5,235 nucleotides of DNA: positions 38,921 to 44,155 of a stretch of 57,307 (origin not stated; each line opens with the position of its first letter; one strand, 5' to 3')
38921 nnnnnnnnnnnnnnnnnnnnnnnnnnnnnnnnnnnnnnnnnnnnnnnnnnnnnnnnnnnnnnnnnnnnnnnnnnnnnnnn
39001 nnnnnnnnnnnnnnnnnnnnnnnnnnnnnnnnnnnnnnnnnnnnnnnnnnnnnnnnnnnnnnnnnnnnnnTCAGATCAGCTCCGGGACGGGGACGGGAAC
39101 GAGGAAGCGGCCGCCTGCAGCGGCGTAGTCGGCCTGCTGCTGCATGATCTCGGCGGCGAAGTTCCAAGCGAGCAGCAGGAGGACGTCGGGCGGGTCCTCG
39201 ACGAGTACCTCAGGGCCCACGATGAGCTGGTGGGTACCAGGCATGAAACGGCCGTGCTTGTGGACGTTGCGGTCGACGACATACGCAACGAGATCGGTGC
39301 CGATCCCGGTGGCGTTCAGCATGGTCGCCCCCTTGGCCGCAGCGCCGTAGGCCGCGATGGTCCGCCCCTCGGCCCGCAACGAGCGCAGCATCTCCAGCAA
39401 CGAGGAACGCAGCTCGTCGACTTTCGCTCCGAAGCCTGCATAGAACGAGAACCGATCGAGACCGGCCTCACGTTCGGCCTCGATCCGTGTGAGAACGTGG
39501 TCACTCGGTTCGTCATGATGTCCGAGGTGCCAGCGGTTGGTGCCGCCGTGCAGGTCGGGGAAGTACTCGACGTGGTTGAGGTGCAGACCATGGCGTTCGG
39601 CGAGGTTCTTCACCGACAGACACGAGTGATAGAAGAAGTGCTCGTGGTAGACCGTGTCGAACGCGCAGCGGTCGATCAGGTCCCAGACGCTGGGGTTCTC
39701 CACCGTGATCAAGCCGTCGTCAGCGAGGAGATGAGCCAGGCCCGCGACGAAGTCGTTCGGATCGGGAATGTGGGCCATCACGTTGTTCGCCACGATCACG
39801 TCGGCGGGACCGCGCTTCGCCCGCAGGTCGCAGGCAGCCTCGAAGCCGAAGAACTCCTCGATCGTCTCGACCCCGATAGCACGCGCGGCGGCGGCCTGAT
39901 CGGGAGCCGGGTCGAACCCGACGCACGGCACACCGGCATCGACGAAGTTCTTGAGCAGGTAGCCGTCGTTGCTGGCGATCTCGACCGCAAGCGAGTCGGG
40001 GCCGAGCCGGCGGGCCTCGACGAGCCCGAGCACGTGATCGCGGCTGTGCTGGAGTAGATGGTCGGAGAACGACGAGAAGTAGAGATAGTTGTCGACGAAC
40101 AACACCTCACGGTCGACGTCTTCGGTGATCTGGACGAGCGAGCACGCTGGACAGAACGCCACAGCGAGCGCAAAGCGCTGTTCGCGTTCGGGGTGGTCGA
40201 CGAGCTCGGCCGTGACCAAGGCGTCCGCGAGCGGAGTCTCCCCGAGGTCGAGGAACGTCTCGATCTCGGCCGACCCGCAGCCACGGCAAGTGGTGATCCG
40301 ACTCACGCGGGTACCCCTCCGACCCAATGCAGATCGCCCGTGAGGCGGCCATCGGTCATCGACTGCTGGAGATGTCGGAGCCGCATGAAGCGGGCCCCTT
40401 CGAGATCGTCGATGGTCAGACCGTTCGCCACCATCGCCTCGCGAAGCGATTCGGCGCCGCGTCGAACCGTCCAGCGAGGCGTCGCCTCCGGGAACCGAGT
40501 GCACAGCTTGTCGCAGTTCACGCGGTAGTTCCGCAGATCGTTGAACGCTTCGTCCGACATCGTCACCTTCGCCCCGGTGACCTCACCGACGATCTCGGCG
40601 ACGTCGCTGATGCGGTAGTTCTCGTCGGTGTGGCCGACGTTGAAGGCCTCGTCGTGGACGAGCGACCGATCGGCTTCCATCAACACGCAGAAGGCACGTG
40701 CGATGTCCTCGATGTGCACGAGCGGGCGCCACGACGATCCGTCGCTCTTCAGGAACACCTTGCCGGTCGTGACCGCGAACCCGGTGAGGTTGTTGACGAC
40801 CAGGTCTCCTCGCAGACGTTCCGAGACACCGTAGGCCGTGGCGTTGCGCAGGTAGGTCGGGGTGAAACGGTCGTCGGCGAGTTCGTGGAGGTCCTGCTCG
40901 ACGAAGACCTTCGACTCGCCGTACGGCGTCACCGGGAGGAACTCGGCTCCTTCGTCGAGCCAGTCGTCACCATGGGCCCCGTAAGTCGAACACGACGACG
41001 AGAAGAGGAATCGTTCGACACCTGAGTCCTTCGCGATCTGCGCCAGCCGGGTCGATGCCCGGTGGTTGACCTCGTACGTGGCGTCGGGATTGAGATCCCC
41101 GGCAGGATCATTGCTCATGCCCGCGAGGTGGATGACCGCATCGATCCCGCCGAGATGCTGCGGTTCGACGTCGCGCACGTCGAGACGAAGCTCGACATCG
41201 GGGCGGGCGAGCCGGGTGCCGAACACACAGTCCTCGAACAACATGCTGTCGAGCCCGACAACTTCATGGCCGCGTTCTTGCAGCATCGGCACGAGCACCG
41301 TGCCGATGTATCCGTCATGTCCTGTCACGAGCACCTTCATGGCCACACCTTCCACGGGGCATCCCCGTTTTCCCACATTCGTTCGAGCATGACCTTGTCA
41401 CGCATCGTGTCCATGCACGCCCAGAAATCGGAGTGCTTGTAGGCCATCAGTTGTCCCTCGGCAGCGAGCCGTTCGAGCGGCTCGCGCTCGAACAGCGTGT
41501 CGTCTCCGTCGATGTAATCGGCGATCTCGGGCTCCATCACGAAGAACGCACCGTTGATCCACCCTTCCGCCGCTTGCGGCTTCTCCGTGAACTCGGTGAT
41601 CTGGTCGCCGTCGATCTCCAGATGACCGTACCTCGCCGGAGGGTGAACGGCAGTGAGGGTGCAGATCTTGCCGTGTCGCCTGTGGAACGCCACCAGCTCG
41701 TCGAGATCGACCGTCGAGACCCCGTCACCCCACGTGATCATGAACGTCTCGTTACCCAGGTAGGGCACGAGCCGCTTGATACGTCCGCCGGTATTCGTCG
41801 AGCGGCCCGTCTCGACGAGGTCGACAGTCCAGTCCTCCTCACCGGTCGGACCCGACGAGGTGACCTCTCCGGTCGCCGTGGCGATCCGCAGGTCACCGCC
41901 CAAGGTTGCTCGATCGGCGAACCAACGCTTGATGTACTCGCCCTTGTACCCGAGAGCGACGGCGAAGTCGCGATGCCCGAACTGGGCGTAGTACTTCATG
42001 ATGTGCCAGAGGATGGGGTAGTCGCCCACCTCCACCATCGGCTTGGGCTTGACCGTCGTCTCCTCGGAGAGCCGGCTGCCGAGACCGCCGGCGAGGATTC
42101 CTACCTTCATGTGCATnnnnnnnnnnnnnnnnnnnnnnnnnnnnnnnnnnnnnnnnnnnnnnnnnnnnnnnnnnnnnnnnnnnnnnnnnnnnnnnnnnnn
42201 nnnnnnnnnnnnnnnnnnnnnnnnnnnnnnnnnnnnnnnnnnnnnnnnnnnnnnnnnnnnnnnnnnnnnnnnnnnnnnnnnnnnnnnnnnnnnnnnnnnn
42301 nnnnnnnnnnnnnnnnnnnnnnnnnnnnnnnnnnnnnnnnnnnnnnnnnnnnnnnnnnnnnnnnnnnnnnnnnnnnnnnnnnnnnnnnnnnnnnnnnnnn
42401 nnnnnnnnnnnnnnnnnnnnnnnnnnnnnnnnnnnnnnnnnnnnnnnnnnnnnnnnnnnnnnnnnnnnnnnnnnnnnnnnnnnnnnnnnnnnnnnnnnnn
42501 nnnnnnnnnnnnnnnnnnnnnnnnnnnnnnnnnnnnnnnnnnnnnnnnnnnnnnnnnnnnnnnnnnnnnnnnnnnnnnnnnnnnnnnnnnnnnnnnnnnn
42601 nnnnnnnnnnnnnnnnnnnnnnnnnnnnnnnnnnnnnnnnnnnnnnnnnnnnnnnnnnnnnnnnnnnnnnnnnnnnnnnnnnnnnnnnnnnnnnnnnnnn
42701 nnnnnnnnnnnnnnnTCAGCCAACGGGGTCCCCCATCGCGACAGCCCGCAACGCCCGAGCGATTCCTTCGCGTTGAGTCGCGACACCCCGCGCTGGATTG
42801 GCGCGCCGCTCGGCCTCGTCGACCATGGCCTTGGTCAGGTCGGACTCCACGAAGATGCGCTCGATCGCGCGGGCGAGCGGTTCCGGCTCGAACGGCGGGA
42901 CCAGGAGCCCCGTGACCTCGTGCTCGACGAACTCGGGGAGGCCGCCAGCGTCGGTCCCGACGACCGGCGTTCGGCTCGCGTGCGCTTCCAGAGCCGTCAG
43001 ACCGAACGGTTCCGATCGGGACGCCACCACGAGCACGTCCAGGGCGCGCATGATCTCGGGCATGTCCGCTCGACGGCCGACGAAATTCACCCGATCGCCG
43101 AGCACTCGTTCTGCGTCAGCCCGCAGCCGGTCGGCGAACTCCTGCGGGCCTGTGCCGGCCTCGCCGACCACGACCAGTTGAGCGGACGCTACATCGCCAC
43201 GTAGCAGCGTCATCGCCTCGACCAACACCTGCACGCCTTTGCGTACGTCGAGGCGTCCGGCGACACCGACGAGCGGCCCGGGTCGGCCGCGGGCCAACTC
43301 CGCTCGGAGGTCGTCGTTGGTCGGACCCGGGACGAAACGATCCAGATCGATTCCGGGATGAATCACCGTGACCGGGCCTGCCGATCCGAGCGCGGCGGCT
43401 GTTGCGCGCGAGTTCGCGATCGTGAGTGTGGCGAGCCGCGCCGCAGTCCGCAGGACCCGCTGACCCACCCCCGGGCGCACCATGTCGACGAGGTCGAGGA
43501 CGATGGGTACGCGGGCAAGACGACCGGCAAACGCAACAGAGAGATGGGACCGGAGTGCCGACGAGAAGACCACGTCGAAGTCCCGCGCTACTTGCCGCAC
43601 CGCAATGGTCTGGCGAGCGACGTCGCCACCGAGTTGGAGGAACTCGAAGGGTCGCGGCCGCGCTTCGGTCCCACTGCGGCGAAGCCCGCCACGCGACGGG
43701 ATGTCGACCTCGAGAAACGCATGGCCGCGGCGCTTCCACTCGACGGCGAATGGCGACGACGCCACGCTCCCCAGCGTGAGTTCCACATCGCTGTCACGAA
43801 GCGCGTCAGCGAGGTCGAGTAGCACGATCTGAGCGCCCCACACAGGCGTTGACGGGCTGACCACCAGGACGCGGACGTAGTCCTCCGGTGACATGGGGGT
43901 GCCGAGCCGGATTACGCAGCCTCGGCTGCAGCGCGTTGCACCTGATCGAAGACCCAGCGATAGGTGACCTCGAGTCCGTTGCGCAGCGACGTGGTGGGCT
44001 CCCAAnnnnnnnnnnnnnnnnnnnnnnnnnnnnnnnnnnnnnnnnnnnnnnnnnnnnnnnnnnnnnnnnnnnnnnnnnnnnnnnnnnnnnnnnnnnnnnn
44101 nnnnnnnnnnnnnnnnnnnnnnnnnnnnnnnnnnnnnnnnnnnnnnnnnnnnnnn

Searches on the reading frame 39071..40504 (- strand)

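Call 23: search_protein_families(library=pfam, proteins=[window:39071-40504:-])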
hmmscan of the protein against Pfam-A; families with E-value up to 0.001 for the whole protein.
window:39071-40504:- (477 aa): 6 families
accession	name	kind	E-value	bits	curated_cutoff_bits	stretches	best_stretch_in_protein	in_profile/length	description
PF08484.17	Methyltransf_14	-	9e-52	175.5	23.5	1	318-472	2-160/160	C-methyltransferase C-terminal domain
PF08421.16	Methyltransf_13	-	8.4e-19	67.9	31.3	1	73-136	1-62/62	Putative zinc binding domain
PF13489.12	Methyltransf_23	-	1.6e-14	54.4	27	1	174-309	27-161/164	Methyltransferase domain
PF08242.18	Methyltransf_12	-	7.9e-10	39.8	30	1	174-266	1-98/98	Methyltransferase domain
PF08241.18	Methyltransf_11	-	5.1e-06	27.5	21.2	1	175-266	2-93/95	Methyltransferase domain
PF13649.12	Methyltransf_25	-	0.00057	21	27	0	174-264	2-97/97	Methyltransferase domain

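Call 40: search_protein_families(library=ncbifam, proteins=[window:39071-40504:-], max_evalue=0.00001)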
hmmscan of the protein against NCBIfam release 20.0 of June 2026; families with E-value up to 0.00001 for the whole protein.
window:39071-40504:- (477 aa): 0 families

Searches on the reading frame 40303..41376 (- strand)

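Call 23: search_protein_families(library=pfam, proteins=[window:40303-41376:-])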
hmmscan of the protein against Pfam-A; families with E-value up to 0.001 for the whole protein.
window:40303-41376:- (357 aa): 5 families
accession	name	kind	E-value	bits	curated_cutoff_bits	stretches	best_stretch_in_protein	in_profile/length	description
PF01370.27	Epimerase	-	3.1e-41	141.8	20.9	1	15-248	1-240/240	NAD dependent epimerase/dehydratase family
PF16363.11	GDP_Man_Dehyd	-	3.6e-19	69.8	27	1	16-277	1-276/332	GDP-mannose 4,6 dehydratase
PF04321.23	RmlD_sub_bind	-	4.2e-11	42.9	27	1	13-167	1-140/287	RmlD substrate binding domain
PF01073.25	3Beta_HSD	-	1.5e-08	34.4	22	1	16-228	1-224/280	3-beta hydroxysteroid dehydrogenase/isomerase family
PF05368.20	NmrA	-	0.00025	21.2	27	0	14-273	4-240/298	NmrA-like family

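Call 40: search_protein_families(library=ncbifam, proteins=[window:40303-41376:-], max_evalue=0.00001)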
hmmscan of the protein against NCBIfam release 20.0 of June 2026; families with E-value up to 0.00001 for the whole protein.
window:40303-41376:- (357 aa): 19 families
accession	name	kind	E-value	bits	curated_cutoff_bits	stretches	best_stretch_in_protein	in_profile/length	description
TIGR01179.1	galE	equivalog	3.5e-30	105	262.3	1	14-273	1-281/332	UDP-glucose 4-epimerase GalE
TIGR02197.1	heptose_epim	equivalog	3.2e-18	65.9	274.6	1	15-268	1-261/316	ADP-glyceromanno-heptose 6-epimerase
NF007956.0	PRK10675.1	subfamily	5.9e-16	58.5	394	1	13-248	1-262/338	UDP-glucose 4-epimerase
TIGR04180.1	EDH_00030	hypoth_equivalog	8.1e-16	57.9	475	1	15-284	1-272/297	NAD-dependent 4,6-dehydratase LegB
TIGR03466.1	HpnA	hypoth_equivalog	1.7e-11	43.6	367.65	1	13-168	1-157/327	hopanoid-associated sugar epimerase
NF058621.1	DiazavRedAvaA7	equivalog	4.5e-10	39.7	400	1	13-236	1-222/304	3-diazoavenalumate denitrifying reductase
TIGR01214.1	rmlD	equivalog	1.2e-09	37.7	224.05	1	14-184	1-153/285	dTDP-4-dehydrorhamnose reductase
NF043036.1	ErythonDh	equivalog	1.6e-09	37.4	325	1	13-161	1-158/321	D-erythronate dehydrogenase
NF041015.1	UDPsulfquin_syn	equivalog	1.5e-08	34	575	0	13-45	1-33/384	UDP-sulfoquinovose synthase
TIGR01181.1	dTDP_gluc_dehyt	equivalog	2e-08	33.7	365.1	1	14-295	1-292/321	dTDP-glucose 4,6-dehydratase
NF042422.1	oxyalk_red_OleD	equivalog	4.1e-08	33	580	1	13-168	1-155/329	2-alkyl-3-oxoalkanoate reductase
NF008872.0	PRK11908.1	equivalog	8.2e-08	31.7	294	1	13-267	2-271/349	bifunctional UDP-4-keto-pentose/UDP-xylose synthase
NF052578.1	StrlDmthSdmBMthl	equivalog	2e-07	31.1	600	1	13-302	1-281/328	sterol demethylase protein SdmB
NF011728.1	PRK15181.1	equivalog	4.6e-07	29.1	760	1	76-248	89-264/348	Vi polysaccharide biosynthesis UDP-N-acetylglucosaminuronic acid C-4 epimerase TviC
NF008360.0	PRK11150.1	equivalog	6.2e-07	28.9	452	1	15-248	2-236/310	ADP-glyceromanno-heptose 6-epimerase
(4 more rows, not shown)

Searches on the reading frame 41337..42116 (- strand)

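Call 23: search_protein_families(library=pfam, proteins=[window:41337-42116:-])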
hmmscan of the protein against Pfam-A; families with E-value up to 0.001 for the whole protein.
window:41337-42116:- (259 aa): 2 families
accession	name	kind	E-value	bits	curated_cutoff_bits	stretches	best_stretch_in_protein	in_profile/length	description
PF00483.29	NTP_transferase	-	1.8e-18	67.5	21.2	1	7-229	4-222/245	Nucleotidyl transferase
PF12804.13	NTP_transf_3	-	0.00017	22.2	27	0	7-58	3-49/160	MobA-like NTP transferase domain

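Call 40: search_protein_families(library=ncbifam, proteins=[window:41337-42116:-], max_evalue=0.00001)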
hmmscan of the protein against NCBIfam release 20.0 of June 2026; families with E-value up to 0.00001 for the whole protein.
window:41337-42116:- (259 aa): 14 families
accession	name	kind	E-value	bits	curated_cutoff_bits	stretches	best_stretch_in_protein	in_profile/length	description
TIGR02623.1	G1P_cyt_trans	equivalog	7.4e-102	340.2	300.25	1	3-258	1-255/255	glucose-1-phosphate cytidylyltransferase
TIGR03992.1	Arch_glmU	subfamily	4.4e-22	78.5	292.1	2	3-80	1-78/393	bifunctional sugar-1-phosphate nucleotidylyltransferase/acetyltransferase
NF052502.1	man1P_GTase_Rv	exception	1e-21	77.2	440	2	98-242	74-224/352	mannose-1-phosphate guanylyltransferase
NF049965.1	GlMnHpPGnyltfHddC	equivalog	2.2e-19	70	300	2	4-69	2-67/221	D-glycero-D-manno-heptose 1-phosphate guanosyltransferase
NF045761.1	NAMPUrTaseMurU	equivalog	2.6e-14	53.6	250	1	3-77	1-75/226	N-acetylmuramate alpha-1-phosphate uridylyltransferase MurU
NF041313.1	UDPGP_AglF_Halo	equivalog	3.2e-14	52.9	400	1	3-68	1-66/234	UTP--glucose-1-phosphate uridylyltransferase AglF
TIGR01208.1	rmlA_long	equivalog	5.7e-12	45.2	320.25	0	7-70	4-68/353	glucose-1-phosphate thymidylyltransferase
NF041173.1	Sug_nt_acttase_Thmprot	equivalog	4.2e-11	42.4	600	1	97-204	71-178/405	bifunctional sugar-1-phosphate nucleotidylyltransferase/acetyltransferase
NF001947.0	PRK00725.1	subfamily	4.5e-08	32.3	470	0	123-184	131-197/426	glucose-1-phosphate adenylyltransferase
TIGR02091.1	glgC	equivalog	5.2e-08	32.3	424.9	1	7-185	5-181/364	glucose-1-phosphate adenylyltransferase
TIGR01173.1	glmU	equivalog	1.2e-07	31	366.85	1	4-182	2-155/452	bifunctional UDP-N-acetylglucosamine diphosphorylase/glucosamine-1-phosphate N-acetyltransferase GlmU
NF002023.0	PRK00844.1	subfamily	2.7e-06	26.5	458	0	123-186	119-187/408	glucose-1-phosphate adenylyltransferase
NF003670.0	PRK05293.1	equivalog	4.2e-06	26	470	0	7-183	9-184/382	glucose-1-phosphate adenylyltransferase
NF045697.1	MurNAcPUrMurU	equivalog_domain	5.9e-06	25.8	370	0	7-233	2-213/229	N-acetylmuramate alpha-1-phosphate uridylyltransferase MurU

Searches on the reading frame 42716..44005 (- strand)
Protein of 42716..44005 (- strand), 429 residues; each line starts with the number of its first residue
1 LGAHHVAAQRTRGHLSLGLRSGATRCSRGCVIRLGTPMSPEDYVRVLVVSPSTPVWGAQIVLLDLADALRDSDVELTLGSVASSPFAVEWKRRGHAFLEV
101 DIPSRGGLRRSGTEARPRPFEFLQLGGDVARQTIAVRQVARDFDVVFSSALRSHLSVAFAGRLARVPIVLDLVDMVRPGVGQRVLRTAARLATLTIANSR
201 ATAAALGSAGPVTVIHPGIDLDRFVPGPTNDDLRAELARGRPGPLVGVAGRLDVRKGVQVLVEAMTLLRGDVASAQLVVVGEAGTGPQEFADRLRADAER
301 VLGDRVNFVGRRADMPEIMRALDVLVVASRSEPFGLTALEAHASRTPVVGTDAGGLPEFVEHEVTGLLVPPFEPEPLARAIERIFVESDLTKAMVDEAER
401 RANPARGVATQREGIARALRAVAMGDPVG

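Call 23: search_protein_families(library=pfam, proteins=[window:42716-44005:-])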
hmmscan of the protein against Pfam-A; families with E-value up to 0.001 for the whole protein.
window:42716-44005:- (429 aa): 5 families
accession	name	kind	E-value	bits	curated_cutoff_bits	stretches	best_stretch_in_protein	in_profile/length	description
PF13692.12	Glyco_trans_1_4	-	8.1e-33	114.1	27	1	244-384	2-139/142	Glycosyl transferases group 1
PF00534.26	Glycos_transf_1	-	8.8e-33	113.7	26.4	1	232-400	4-171/172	Glycosyl transferases group 1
PF20706.3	GT4-conflict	-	4.8e-13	49.3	26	1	222-384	175-332/385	Family 4 Glycosyltransferase in conflict systems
PF13439.12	Glyco_transf_4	-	2.2e-12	47.8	28.5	1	57-223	3-170/170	Glycosyltransferase Family 4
PF13579.12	Glyco_trans_4_4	-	5e-05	24.1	29.7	1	57-218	2-158/158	Glycosyl transferase 4-like domain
